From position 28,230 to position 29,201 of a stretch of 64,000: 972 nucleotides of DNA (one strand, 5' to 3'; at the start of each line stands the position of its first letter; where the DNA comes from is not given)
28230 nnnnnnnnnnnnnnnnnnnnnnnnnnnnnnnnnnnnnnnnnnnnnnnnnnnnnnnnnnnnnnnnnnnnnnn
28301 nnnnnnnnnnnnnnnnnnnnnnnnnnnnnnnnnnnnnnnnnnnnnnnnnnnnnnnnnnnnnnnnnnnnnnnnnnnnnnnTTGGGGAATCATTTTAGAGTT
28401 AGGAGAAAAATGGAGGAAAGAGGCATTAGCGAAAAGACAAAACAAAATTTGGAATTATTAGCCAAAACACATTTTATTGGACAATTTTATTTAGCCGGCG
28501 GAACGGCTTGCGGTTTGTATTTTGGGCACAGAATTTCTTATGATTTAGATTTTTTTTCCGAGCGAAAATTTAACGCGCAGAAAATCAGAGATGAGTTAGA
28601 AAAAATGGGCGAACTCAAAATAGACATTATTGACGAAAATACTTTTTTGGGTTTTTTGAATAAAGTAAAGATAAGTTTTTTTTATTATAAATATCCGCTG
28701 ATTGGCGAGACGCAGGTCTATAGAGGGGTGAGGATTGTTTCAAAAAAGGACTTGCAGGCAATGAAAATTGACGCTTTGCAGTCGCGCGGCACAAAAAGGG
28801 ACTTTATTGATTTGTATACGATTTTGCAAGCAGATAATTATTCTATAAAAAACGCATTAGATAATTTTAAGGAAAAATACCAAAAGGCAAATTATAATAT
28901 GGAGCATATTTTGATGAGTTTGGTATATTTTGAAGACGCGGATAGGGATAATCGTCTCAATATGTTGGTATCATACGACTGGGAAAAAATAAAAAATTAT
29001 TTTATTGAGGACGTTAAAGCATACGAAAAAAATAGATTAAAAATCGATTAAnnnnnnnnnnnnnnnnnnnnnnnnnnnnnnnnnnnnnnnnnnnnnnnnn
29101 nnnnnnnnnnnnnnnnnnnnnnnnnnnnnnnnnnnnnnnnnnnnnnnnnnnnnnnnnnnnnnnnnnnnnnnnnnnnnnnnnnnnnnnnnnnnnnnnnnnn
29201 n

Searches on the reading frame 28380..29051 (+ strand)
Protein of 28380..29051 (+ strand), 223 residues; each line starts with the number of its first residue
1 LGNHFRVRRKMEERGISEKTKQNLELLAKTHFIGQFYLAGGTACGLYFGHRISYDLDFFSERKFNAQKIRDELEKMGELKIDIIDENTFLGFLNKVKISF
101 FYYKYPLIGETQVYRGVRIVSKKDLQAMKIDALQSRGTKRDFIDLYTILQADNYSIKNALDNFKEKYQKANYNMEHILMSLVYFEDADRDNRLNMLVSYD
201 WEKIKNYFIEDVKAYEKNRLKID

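Call 4: search_protein_families(library=pfam, proteins=[window:28380-29051:+], max_evalue=0.1)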
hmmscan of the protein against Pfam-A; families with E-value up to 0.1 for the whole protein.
window:28380-29051:+ (223 aa): 2 families
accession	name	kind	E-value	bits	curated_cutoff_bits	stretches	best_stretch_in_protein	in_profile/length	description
PF08843.17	AbiEii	-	2.3e-14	54.3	22.5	2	114-211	130-226/238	Nucleotidyl transferase AbiEii toxin, Type IV TA system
PF21271.2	SNX17-31_F2_FERM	-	0.024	15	27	0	119-147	31-58/61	Sortin nexin 17/31, FERM domain, F2 lobe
